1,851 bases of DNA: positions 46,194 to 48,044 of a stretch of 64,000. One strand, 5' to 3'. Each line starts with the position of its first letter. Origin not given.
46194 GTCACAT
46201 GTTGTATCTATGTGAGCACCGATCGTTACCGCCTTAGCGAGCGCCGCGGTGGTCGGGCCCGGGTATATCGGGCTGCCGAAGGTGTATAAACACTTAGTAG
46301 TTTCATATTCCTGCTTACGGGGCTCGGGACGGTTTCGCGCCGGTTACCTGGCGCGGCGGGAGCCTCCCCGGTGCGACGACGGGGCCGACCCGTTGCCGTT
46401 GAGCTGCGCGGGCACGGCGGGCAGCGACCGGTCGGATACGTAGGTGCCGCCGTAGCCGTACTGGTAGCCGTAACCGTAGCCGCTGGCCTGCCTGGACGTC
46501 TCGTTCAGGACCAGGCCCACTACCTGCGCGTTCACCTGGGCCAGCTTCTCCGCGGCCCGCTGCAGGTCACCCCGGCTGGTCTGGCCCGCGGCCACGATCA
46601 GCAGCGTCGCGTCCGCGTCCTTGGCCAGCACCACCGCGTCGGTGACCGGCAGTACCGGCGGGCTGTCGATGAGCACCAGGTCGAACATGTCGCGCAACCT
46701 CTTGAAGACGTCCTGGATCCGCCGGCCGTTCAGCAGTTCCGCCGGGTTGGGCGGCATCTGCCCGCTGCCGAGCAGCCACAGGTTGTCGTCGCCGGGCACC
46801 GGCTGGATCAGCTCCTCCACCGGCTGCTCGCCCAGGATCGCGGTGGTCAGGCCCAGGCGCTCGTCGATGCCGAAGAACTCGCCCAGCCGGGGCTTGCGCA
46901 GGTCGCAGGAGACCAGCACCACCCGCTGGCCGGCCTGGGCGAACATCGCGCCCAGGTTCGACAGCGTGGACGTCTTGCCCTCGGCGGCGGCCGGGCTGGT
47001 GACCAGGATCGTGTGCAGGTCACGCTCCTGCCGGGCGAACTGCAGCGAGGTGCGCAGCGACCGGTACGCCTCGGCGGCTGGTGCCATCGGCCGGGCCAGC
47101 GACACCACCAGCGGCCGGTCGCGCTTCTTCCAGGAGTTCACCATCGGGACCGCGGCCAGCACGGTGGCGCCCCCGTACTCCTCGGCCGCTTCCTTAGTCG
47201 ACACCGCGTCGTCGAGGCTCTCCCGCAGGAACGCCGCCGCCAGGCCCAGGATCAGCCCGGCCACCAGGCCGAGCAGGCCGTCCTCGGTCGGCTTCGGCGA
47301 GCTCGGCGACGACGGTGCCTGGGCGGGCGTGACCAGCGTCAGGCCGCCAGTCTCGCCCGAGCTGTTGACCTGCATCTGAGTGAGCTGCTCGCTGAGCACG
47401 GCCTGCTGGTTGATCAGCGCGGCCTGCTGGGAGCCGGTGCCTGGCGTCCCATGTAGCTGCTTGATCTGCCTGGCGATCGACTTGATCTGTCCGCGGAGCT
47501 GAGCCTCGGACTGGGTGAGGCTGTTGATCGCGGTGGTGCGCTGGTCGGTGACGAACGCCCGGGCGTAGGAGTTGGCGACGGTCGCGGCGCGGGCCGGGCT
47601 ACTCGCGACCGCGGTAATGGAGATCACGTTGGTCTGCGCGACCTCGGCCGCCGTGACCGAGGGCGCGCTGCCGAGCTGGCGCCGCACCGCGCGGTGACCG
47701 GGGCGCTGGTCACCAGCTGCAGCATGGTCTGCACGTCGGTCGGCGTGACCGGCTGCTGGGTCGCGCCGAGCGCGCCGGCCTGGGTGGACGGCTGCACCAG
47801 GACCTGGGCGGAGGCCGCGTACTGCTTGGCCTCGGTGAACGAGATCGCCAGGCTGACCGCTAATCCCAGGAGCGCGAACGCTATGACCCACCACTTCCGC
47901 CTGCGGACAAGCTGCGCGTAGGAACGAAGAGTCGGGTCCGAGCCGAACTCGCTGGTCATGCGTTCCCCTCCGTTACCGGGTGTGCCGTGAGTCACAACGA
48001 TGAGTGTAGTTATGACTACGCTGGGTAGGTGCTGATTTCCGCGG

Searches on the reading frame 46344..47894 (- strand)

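Call 7: search_protein_families(library=pfam, proteins=[window:46344-47894:-])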
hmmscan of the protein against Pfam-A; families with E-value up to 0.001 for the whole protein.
window:46344-47894:- (516 aa): 4 families
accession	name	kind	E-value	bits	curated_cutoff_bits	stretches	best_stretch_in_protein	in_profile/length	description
PF13614.12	AAA_31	-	1.8e-07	31.7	27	1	306-453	14-166/177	AAA domain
PF10609.15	ParA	-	1.5e-05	25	27.1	1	294-465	4-174/246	NUBPL iron-transfer P-loop NTPase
PF13807.11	GNVR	-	2e-05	24.9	27.7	1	169-225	25-81/82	G-rich domain on putative tyrosine kinase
PF01656.29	CbiA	-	4.6e-05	23.8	25.4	1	296-468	1-85/125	CobQ/CobB/MinD/ParA nucleotide binding domain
